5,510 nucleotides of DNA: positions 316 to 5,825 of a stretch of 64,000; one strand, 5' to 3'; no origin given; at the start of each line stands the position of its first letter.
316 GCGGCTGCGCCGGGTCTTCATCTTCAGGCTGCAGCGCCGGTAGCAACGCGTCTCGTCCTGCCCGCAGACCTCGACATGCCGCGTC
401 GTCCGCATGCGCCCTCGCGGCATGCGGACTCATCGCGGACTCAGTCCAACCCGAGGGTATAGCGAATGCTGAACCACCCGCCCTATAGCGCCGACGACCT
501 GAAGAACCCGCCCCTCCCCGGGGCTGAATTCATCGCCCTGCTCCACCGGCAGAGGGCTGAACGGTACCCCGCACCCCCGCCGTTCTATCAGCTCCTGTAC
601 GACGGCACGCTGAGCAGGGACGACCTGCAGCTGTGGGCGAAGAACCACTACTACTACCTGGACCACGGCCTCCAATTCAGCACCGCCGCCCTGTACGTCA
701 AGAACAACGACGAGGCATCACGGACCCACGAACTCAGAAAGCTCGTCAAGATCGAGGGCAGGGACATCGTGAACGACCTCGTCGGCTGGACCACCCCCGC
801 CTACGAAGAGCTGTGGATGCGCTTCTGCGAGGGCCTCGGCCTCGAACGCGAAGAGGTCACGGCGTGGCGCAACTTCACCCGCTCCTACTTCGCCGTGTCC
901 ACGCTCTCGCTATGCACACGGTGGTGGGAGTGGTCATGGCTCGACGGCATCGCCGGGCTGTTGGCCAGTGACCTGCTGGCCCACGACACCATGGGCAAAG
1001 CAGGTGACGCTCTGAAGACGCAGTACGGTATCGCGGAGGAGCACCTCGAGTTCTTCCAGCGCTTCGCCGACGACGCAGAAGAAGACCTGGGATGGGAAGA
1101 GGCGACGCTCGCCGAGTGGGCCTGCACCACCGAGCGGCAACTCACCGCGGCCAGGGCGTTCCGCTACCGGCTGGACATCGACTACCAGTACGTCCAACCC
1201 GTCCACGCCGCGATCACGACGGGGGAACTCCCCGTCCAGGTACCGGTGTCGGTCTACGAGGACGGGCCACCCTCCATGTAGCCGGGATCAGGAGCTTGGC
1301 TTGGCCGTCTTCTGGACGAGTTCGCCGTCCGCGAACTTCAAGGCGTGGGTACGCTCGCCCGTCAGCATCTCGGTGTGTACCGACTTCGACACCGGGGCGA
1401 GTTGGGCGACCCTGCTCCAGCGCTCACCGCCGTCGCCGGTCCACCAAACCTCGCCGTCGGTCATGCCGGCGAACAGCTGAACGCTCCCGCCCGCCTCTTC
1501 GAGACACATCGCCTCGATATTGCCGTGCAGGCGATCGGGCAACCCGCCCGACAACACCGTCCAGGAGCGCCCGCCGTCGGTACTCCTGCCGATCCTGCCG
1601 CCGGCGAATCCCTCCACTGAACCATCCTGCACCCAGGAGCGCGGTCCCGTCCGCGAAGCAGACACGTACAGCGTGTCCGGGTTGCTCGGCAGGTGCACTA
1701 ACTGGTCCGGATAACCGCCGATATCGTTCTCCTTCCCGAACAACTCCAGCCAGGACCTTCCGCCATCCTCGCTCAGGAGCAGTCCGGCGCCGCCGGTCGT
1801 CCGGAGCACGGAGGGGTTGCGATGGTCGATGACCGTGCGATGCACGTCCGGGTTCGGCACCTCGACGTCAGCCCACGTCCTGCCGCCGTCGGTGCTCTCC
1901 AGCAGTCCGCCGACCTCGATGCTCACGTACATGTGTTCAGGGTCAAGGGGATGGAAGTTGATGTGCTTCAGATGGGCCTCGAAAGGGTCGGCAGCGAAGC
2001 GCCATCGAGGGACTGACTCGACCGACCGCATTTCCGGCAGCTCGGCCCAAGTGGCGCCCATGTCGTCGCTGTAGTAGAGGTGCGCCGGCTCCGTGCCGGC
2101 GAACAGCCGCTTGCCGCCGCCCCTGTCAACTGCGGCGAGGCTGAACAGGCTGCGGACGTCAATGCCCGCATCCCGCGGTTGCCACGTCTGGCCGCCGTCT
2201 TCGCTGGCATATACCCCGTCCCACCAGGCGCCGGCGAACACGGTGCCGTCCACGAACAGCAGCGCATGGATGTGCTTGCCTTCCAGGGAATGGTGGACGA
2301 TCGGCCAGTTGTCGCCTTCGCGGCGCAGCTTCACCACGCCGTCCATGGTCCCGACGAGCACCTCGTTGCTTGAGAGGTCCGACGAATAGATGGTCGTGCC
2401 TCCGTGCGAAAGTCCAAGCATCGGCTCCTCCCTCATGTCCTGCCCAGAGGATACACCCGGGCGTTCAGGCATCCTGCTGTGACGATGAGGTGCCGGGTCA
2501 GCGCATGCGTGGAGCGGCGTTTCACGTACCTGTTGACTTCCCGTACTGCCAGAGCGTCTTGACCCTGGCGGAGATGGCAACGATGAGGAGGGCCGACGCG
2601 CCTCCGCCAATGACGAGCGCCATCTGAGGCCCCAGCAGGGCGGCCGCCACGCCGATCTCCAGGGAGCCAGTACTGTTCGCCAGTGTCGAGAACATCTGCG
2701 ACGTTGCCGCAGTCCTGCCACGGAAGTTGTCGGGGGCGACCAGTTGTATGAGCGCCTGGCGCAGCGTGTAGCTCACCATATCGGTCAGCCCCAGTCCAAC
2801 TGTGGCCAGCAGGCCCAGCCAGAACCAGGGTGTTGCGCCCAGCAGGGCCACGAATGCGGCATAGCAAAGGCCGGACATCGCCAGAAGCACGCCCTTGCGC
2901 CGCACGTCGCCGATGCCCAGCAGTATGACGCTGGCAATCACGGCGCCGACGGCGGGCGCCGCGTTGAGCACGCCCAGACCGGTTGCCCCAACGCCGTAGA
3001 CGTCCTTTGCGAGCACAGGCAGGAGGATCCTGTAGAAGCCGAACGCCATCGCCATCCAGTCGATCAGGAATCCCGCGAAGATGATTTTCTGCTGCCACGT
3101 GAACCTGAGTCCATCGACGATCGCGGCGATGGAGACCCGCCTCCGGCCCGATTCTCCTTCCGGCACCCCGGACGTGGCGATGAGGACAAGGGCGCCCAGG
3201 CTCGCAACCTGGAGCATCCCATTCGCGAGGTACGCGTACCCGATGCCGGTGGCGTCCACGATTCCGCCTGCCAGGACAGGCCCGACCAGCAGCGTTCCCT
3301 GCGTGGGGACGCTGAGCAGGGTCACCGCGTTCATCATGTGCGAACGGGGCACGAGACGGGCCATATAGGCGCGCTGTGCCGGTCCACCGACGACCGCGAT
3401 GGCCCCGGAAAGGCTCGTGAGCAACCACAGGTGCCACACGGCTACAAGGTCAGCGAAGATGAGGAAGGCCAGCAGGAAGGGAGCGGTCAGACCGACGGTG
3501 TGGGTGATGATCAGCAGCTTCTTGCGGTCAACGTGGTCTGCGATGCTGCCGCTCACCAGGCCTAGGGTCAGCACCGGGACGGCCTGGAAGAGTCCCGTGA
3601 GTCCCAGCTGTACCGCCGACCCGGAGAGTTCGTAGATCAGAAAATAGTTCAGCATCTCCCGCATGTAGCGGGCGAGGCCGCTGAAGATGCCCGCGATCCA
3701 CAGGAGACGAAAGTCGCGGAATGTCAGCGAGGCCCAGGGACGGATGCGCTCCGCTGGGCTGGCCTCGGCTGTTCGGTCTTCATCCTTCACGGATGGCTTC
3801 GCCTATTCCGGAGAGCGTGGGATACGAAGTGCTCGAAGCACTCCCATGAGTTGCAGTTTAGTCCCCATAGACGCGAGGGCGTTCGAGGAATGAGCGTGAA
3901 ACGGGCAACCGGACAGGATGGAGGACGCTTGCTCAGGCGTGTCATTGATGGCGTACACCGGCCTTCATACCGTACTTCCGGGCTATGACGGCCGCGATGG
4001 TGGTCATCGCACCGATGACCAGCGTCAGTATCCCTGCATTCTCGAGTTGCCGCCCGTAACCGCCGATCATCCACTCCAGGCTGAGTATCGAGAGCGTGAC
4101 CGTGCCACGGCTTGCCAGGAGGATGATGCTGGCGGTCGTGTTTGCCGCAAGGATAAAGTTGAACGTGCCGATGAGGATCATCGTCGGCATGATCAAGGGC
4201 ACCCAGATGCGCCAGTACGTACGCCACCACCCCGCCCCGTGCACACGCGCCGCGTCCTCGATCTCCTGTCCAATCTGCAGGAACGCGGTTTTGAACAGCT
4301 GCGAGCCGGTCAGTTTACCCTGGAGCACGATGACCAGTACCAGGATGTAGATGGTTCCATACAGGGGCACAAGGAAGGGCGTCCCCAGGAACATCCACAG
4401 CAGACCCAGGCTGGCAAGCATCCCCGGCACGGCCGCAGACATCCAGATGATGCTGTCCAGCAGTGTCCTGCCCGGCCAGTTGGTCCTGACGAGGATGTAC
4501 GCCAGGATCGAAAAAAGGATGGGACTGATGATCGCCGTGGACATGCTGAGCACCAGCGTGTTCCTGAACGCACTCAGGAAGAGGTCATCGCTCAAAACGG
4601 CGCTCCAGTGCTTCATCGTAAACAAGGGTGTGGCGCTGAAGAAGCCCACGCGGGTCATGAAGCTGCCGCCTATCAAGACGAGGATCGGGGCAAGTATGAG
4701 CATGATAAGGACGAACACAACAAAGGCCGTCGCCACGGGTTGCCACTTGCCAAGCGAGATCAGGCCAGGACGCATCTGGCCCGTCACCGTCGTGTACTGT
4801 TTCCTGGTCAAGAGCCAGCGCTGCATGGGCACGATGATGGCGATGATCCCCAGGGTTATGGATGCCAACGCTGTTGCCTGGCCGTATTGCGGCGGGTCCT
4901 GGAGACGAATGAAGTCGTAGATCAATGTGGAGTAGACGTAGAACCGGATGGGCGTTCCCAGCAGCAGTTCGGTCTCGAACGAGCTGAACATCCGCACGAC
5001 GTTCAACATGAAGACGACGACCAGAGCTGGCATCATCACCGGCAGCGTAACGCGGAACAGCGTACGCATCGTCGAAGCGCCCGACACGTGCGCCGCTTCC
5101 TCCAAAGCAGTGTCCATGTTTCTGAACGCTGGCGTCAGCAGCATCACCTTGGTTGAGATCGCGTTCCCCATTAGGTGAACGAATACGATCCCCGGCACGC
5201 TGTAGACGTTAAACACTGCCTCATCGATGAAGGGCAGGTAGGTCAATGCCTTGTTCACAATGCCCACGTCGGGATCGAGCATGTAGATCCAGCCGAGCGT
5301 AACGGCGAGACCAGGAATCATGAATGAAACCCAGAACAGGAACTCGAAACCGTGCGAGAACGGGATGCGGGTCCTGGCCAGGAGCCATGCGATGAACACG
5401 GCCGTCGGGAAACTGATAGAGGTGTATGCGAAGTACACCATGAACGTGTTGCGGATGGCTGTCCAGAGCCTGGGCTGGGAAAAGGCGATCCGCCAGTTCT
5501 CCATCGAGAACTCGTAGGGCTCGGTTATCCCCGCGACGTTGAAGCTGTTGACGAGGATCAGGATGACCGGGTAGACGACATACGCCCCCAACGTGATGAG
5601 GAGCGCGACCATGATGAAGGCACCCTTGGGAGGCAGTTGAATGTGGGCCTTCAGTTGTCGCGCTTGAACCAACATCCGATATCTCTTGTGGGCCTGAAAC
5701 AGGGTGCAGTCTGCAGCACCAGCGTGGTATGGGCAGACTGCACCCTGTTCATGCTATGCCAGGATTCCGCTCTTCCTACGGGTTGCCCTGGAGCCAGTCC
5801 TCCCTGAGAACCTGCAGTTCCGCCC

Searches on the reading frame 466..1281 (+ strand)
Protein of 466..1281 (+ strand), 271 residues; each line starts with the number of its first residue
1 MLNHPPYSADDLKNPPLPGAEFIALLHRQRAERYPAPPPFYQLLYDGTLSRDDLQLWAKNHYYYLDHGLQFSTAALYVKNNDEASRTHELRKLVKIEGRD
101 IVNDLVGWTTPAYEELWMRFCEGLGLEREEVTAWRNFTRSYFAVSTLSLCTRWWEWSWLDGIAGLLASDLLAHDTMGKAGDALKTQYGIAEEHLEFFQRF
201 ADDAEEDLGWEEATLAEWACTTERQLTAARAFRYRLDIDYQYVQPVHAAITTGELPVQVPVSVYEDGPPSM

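Call 37: search_protein_families(library=pfam, proteins=[window:466-1281:+], max_evalue=0.00001)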
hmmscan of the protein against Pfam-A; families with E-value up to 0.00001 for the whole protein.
window:466-1281:+ (271 aa): 1 family
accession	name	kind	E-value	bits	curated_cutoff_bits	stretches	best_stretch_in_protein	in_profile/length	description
PF03070.21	TENA_THI-4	-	6.6e-16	59.2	22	1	39-212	15-178/210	TENA/THI-4/PQQC family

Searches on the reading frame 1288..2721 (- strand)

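Call 37: search_protein_families(library=pfam, proteins=[window:1288-2721:-], max_evalue=0.00001)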
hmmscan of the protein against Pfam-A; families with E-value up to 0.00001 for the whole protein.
window:1288-2721:- (477 aa): 4 families
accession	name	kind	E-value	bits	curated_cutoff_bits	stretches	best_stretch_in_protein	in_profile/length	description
PF14870.12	PSII_BNR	-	1.8e-13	50.8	27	0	236-345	5-114/303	Photosynthesis system II assembly factor YCF48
PF15902.12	Sortilin-Vps10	-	9e-12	44.9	33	0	170-229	3-61/446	Sortilin, neurotensin receptor 3,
PF02012.26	BNR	-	1.4e-09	37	27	0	216-226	1-11/12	BNR/Asp-box repeat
PF13088.12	BNR_2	-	1.8e-06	28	31.4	0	154-299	65-217/277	BNR repeat-like domain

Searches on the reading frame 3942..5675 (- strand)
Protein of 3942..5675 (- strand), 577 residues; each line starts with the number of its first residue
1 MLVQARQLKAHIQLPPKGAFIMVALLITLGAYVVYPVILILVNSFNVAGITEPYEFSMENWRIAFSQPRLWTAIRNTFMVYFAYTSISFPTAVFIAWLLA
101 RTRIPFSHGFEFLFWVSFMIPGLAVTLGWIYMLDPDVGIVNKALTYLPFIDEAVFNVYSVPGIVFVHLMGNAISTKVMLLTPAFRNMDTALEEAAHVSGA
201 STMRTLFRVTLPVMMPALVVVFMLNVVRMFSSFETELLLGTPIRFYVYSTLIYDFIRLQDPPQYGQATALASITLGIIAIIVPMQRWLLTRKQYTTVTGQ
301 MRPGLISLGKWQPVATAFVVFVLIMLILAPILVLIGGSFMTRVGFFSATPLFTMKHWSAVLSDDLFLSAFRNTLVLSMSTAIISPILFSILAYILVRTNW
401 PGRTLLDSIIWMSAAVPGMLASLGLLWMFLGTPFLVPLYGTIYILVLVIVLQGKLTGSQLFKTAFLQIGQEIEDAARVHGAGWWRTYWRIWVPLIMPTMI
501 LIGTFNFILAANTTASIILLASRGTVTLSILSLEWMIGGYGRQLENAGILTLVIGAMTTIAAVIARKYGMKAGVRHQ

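Call 37: search_protein_families(library=pfam, proteins=[window:3942-5675:-], max_evalue=0.00001)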
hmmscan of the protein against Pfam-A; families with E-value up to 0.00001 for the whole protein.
window:3942-5675:- (577 aa): 1 family
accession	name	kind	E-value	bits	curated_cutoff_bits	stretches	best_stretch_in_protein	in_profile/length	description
PF00528.27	BPD_transp_1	-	1.7e-14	54.4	26.4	2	93-288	2-178/184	Binding-protein-dependent transport system inner membrane component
